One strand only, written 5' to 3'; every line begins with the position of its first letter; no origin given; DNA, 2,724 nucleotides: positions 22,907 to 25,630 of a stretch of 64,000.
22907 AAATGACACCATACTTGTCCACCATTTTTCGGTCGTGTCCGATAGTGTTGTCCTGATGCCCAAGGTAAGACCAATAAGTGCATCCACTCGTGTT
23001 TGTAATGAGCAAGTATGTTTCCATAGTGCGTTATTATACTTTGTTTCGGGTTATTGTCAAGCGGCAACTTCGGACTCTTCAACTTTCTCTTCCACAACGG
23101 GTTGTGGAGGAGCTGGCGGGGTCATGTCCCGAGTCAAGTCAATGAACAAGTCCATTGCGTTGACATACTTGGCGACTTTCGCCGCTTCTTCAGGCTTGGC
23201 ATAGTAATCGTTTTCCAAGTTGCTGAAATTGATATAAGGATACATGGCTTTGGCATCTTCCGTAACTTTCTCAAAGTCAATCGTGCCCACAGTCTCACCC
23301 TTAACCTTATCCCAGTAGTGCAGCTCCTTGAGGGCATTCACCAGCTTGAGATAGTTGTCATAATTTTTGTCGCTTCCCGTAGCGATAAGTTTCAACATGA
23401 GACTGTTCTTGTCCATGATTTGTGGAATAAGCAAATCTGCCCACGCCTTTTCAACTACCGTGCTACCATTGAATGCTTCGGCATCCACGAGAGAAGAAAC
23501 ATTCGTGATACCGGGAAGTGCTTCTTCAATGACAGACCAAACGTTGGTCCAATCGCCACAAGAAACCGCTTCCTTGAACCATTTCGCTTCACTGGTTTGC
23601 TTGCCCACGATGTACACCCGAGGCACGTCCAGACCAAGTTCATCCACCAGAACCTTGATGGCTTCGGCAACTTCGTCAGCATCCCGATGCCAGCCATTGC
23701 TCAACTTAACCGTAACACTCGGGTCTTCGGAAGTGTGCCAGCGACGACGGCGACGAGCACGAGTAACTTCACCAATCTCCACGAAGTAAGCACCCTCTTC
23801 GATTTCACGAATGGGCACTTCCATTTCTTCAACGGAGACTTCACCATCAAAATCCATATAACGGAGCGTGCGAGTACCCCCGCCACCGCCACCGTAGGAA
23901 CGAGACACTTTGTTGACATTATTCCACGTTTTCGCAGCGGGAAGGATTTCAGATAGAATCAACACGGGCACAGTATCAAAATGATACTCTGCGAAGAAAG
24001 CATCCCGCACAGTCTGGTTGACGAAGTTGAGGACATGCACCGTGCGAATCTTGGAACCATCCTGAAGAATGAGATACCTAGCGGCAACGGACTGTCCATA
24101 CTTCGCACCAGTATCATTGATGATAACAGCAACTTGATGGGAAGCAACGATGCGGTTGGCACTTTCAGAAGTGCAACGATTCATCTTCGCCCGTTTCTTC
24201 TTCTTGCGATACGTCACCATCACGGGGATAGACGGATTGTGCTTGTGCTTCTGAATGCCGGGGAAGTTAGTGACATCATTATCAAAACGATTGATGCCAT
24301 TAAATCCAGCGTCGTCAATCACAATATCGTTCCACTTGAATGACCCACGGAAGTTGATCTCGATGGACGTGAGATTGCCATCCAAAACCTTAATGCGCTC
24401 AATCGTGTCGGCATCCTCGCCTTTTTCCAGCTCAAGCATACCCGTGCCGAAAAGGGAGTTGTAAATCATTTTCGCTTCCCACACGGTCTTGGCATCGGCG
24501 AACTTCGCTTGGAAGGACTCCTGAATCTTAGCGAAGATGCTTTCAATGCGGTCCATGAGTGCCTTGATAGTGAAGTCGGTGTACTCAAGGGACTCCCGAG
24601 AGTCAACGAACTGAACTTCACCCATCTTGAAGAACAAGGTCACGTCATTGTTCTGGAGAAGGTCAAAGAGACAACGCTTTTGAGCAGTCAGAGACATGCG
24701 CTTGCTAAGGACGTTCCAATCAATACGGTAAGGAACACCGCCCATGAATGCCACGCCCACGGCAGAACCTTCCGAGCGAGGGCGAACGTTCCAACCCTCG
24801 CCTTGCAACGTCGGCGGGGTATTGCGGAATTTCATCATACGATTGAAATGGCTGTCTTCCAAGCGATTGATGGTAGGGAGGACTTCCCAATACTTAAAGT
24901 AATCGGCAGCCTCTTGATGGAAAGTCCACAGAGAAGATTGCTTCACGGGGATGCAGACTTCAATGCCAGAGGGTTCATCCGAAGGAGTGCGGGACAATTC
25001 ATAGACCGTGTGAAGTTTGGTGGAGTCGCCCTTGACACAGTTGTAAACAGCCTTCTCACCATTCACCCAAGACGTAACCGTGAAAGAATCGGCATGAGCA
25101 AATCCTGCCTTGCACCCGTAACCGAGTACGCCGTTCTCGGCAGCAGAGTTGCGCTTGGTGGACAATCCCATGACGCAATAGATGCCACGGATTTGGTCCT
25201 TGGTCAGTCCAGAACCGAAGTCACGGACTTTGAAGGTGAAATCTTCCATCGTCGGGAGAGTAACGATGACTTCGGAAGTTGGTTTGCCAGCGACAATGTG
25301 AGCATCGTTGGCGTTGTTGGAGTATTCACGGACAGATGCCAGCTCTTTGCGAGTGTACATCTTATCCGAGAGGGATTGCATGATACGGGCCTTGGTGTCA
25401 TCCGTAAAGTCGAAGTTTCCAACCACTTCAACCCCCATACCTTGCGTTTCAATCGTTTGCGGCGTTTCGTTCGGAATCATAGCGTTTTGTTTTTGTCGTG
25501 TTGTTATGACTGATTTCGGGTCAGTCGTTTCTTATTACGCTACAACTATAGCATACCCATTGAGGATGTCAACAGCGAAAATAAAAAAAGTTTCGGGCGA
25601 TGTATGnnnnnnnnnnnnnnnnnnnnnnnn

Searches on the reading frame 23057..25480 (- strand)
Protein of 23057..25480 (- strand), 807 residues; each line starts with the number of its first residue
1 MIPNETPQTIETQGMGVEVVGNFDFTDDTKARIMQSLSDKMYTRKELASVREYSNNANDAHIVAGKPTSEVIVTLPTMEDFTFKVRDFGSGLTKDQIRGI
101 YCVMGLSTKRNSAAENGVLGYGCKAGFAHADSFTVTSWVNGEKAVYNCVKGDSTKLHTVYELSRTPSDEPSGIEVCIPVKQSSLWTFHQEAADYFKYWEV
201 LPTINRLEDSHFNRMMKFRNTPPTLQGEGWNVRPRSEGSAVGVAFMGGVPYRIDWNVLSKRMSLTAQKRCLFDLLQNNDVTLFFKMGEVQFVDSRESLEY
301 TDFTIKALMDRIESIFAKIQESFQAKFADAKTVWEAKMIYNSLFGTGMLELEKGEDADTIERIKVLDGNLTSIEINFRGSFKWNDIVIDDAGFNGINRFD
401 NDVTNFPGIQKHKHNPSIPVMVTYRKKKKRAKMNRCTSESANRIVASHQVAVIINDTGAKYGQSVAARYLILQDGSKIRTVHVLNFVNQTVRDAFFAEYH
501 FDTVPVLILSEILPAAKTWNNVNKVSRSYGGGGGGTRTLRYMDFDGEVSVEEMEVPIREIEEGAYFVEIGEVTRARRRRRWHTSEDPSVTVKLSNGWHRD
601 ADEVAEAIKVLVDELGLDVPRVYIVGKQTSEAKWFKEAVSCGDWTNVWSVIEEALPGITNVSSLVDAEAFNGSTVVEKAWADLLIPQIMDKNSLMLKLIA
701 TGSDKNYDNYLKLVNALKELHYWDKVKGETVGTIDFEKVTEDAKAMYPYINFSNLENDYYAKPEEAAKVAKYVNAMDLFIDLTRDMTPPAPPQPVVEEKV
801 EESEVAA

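Call 60: search_protein_families(library=phrogs, proteins=[window:23057-25480:-], max_evalue=0.00001)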
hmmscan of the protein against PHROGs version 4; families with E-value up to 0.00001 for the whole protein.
window:23057-25480:- (807 aa): 7 families
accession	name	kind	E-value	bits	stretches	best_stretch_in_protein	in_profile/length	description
phrog_612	-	lysis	3.2e-86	292.1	1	1-585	1-536/725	RIIA lysis inhibitor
phrog_2979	-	lysis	5.8e-42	145.3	1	18-333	18-327/846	RIIA lysis inhibitor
phrog_3661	-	lysis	2.3e-31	110.1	1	99-350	174-427/917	RIIA lysis inhibitor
phrog_30832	-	lysis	5.7e-31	108.9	1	22-338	21-331/735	RIIA lysis inhibitor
phrog_24904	-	lysis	3e-30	106.4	1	28-205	25-199/695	RIIA lysis inhibitor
phrog_609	-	lysis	1.4e-29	103.7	1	18-343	17-326/1055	RIIB lysis inhibitor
phrog_38678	-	lysis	1.4e-18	67.5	1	13-181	16-187/805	RIIA lysis inhibitor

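Call 106: search_dna_similar(query=window:23057-25480:-, collection=phages, mode=protein, max_rows=15)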
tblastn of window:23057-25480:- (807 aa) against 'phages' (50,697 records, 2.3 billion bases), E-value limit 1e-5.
Records with a match: 2864; places in all: 2873; records where one place covers at least 80% of the query: 0.
Best place of each record, by identity: <60% 2864.
By first word of the organism name: Escherichia 930; Klebsiella 348; Salmonella 287; Vibrio 176; Shigella 118; Pseudomonas 118; Streptomyces 93; Aeromonas 78; Acinetobacter 73; Erwinia 64; and 73 more.
By host as written in the record: - 374; Escherichia coli 367; Klebsiella pneumoniae 119; Escherichia coli O157:H7 54; Pseudomonas aeruginosa 42; Escherichia coli K-12 MG1655 40; Salmonella enterica 38; Streptomyces griseus ATCC 10137 32; and 678 more.
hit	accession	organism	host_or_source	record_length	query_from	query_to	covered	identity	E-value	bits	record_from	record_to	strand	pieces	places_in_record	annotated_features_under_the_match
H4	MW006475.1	Salmonella phage GEC_vB_BS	Salmonella enterica Typhimurium SeT.4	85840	37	477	55%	28.8%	6e-26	121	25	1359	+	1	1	rIIA lysis inhibitor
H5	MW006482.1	Salmonella phage GEC_vB_NS7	Salmonella enterica Typhimurium SeT.6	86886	37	477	55%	28.8%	6e-26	121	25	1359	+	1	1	rIIA lysis inhibitor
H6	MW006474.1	Salmonella phage GEC_vB_B1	Salmonella enterica Typhimurium SeT.6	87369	37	477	55%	28.8%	6e-26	121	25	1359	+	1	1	rIIA lysis inhibitor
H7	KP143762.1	Salmonella phage Mushroom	Salmonella sp.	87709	37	477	55%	28.8%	6e-26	121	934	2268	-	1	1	rIIa protein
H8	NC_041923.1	Salmonella phage Mushroom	Salmonella sp.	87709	37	477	55%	28.8%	6e-26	121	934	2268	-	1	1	RIIA lysis inhibitor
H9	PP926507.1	Salmonella phage PMBT20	Salmonella enterica subsp. enterica ...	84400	37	477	55%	28.8%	7e-26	121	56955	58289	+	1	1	rIIA lysis inhibitor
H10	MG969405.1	Salmonella phage GE_vB_B1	Salmonella enterica subsp. enterica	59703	37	477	55%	28.8%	9e-26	120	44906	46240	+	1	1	record has no annotation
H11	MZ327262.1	Salmonella phage vB_Si_DR094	Salmonella enterica subsp. enterica ...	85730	37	477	55%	28.8%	1e-25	120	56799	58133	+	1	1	rIIA lysis inhibitor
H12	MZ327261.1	Salmonella phage vB_Si_35FD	Salmonella enterica subsp. enterica ...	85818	37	477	55%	28.8%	1e-25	120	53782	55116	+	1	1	rIIA lysis inhibitor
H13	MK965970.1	Salmonella phage DaR-2019b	poultry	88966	37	477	55%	28.8%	1e-25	120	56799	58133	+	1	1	rIIA lysis inhibitor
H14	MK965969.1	Salmonella phage DaR-2019a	poultry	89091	37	477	55%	28.8%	1e-25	120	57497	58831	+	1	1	rIIA lysis inhibitor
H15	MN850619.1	Escherichia phage finno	Escherichia coli K-12 MG1655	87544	37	477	55%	28.8%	1e-25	120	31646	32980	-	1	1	rIIA protein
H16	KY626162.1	Salmonella phage Si3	Salmonella enterica subsp. enterica ...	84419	37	477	55%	28.7%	2e-26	122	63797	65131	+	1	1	rIIA lysis inhibitor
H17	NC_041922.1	Salmonella phage Si3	Salmonella enterica subsp. enterica ...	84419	37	477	55%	28.7%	2e-26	122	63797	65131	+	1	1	RIIA lysis inhibitor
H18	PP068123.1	Salmonella phage FG1m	Salmonella enterica serotype ...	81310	37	477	55%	28.7%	5e-26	121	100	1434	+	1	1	RIIA lysis inhibitor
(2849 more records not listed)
